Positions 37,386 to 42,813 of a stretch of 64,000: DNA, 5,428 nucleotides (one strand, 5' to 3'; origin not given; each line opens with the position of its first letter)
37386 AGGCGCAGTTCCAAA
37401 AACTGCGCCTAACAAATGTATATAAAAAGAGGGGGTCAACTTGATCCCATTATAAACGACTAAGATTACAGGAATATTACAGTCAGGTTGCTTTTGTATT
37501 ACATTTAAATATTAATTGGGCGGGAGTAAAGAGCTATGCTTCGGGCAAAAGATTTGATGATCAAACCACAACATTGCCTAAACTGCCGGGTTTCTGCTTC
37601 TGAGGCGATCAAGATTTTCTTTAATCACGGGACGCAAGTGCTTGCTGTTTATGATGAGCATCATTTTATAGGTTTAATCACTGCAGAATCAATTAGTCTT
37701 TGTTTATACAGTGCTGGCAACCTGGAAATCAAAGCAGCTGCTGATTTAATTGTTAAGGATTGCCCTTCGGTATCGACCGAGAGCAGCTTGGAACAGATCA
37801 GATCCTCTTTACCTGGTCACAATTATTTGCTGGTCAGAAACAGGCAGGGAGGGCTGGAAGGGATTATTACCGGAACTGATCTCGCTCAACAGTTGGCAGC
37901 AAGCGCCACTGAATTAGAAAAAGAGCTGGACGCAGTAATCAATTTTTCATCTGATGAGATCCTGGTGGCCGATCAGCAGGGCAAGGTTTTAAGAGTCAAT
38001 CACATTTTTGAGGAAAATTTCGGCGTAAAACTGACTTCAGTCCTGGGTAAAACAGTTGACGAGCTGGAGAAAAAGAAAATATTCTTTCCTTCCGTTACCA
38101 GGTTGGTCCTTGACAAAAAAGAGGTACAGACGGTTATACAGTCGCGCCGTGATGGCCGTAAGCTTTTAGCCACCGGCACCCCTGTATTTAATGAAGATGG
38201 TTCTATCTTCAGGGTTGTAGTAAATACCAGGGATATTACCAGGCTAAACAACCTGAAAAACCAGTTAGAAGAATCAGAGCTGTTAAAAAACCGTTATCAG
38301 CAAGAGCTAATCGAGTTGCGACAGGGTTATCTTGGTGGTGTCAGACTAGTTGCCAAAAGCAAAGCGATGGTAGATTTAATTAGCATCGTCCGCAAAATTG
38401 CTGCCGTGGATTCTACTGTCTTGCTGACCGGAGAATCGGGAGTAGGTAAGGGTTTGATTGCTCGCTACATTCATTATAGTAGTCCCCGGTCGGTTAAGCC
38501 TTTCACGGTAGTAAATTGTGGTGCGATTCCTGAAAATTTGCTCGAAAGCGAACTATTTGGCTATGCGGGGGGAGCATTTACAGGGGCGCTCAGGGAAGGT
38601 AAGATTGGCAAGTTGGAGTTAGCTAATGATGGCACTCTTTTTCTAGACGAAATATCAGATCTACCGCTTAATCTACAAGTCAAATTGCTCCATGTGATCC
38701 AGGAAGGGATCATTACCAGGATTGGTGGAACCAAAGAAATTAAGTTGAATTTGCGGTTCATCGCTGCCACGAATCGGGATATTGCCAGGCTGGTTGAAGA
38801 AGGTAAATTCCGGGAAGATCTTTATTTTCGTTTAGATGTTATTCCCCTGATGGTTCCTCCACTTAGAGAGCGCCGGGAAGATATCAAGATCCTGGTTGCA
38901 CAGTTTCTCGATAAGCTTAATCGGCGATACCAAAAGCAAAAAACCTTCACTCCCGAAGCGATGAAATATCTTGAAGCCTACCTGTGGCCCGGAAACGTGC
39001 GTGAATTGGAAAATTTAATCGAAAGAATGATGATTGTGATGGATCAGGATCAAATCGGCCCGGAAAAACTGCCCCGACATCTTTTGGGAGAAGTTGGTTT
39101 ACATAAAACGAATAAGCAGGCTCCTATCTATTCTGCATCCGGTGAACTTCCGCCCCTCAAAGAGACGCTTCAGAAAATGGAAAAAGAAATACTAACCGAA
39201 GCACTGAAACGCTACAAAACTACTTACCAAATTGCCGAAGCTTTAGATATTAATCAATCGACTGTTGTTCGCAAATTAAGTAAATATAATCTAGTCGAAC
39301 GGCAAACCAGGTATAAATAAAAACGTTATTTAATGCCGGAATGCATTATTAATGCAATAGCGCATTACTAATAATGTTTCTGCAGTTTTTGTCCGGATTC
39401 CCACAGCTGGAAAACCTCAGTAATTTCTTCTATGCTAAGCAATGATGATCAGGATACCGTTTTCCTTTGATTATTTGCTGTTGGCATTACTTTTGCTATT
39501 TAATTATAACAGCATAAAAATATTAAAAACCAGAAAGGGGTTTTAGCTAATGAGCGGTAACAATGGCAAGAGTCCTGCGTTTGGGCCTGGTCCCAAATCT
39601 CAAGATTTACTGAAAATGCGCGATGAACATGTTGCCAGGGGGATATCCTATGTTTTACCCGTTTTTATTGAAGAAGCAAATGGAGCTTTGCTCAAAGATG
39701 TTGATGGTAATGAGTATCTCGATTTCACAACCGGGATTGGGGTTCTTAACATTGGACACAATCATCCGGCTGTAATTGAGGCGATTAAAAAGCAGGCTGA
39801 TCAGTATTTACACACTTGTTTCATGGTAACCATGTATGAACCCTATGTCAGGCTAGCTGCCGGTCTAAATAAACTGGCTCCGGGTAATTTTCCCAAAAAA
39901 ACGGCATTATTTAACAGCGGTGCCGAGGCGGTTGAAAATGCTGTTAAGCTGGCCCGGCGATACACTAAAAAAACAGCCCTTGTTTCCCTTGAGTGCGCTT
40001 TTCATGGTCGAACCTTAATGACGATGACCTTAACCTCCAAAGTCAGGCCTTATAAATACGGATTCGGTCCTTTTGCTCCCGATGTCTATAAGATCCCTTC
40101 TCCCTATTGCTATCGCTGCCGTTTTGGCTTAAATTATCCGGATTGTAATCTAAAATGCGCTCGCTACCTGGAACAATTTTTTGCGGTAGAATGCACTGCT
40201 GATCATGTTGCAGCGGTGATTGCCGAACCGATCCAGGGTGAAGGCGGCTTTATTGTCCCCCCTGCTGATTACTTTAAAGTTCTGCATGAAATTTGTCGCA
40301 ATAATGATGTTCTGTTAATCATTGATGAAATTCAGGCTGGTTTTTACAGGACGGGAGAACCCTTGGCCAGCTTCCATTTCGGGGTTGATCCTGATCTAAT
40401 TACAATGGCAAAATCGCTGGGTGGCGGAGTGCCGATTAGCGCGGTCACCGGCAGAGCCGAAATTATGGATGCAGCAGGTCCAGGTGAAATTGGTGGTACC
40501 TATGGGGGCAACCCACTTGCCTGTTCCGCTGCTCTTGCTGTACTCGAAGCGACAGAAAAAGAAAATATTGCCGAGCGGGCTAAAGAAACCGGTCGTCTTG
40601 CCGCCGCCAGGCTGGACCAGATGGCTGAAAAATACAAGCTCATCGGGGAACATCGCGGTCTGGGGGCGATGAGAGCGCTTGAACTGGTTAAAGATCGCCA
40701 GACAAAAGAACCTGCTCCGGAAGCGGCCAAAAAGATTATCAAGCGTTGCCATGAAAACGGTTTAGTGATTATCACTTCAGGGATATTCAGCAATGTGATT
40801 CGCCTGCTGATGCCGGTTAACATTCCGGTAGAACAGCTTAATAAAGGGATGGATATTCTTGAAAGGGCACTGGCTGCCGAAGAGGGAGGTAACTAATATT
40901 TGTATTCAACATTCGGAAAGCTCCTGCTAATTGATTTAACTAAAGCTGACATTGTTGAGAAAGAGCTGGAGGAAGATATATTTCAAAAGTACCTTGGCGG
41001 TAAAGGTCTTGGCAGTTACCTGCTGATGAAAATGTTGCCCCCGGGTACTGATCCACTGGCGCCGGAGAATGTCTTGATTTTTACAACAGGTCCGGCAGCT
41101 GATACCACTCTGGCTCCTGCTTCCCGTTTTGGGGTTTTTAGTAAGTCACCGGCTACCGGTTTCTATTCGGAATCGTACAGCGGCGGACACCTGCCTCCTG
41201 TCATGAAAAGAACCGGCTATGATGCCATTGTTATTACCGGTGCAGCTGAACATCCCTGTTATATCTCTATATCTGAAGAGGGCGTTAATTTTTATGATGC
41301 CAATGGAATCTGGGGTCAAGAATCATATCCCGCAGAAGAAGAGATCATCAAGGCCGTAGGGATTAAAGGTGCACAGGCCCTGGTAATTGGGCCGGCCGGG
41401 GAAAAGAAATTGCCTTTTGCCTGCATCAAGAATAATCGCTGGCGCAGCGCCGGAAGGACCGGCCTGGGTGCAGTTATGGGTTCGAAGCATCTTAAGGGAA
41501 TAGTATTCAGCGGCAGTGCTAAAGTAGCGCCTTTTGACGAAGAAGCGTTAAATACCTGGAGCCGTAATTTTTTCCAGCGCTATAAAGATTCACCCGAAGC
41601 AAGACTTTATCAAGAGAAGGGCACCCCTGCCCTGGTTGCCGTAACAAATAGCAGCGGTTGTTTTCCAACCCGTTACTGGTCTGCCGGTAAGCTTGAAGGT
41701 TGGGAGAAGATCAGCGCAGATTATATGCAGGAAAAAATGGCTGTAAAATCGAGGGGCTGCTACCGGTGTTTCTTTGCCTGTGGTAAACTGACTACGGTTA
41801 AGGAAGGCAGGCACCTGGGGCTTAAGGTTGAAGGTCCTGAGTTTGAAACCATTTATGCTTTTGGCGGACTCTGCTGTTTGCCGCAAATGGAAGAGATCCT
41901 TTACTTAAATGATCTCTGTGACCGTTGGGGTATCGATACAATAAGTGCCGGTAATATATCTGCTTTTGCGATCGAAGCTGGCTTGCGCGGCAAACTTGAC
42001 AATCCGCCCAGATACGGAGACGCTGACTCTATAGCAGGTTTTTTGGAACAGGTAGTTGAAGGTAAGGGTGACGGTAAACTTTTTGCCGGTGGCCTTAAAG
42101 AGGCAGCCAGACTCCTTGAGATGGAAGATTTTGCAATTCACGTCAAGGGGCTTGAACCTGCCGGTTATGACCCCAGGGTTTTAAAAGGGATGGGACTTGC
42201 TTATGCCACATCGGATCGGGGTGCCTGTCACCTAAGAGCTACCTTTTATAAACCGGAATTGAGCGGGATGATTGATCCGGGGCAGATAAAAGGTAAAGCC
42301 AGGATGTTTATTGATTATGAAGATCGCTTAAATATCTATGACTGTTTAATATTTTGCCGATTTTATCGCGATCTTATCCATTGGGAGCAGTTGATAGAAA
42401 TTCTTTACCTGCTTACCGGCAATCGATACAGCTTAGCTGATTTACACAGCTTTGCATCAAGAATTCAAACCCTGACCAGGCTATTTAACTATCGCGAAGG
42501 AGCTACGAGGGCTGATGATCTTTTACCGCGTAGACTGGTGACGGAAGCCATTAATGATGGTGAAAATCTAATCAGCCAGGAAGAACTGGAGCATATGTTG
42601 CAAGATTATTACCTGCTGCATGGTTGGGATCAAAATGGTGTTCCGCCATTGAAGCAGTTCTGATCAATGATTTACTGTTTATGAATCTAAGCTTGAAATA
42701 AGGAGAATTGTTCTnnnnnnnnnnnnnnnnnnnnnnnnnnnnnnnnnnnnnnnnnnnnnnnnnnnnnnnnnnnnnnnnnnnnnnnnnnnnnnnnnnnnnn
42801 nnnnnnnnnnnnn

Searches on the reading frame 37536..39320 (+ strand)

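Call 51: search_protein_families(library=pfam, proteins=[window:37536-39320:+], max_evalue=0.00001)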
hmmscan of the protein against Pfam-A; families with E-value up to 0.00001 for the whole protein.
window:37536-39320:+ (594 aa): 7 families
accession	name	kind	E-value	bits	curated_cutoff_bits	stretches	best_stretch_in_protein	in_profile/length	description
PF00158.32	Sigma54_activat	-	7e-66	221.5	20.2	1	272-438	2-167/168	Sigma-54 interaction domain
PF25601.1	AAA_lid_14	-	1.3e-27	95.8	27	1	444-519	1-77/87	AAA+ ATPase lid domain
PF14532.12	Sigma54_activ_2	-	1.6e-22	80.7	25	1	272-443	1-138/138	Sigma-54 interaction domain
PF00571.33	CBS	-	1.8e-09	38.2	24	0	69-120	2-55/57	CBS domain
PF18024.7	HTH_50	-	7.3e-09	35.6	27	1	541-586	4-49/50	Helix-turn-helix domain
PF13426.13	PAS_9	-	7.4e-08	33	27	1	140-235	2-102/103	PAS domain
PF08448.16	PAS_4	-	5.3e-07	30.3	23.1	1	139-236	5-107/110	PAS fold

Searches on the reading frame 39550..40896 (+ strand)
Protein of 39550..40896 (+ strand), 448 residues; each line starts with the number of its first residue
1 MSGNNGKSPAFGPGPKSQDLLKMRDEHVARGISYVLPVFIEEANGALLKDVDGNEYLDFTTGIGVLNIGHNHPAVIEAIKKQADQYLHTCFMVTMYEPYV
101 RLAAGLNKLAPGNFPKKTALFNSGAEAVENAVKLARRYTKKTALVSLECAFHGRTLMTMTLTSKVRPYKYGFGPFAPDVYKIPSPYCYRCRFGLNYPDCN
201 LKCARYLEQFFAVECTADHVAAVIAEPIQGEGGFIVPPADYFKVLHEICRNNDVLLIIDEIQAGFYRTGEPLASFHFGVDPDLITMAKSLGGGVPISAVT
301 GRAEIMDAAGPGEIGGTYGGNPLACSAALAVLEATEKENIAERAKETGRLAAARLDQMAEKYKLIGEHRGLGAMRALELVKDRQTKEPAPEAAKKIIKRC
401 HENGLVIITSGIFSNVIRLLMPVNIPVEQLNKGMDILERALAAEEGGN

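Call 51: search_protein_families(library=pfam, proteins=[window:39550-40896:+], max_evalue=0.00001)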
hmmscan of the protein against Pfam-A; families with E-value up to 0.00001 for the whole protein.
window:39550-40896:+ (448 aa): 1 family
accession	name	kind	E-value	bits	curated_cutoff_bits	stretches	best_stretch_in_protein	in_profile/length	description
PF00202.27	Aminotran_3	-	3.8e-124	414.9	30.5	1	36-441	9-403/403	Aminotransferase class-III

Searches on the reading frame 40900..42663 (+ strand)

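Call 51: search_protein_families(library=pfam, proteins=[window:40900-42663:+], max_evalue=0.00001)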
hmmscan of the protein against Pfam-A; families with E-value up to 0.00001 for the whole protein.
window:40900-42663:+ (587 aa): 2 families
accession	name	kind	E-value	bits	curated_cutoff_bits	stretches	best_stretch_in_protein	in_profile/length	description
PF01314.23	AFOR_C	-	8.8e-110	367.9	27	1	222-583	4-376/385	Aldehyde ferredoxin oxidoreductase, domains 2 & 3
PF02730.20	AFOR_N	-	2e-69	233.7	29.8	1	6-205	1-198/199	Aldehyde ferredoxin oxidoreductase, N-terminal domain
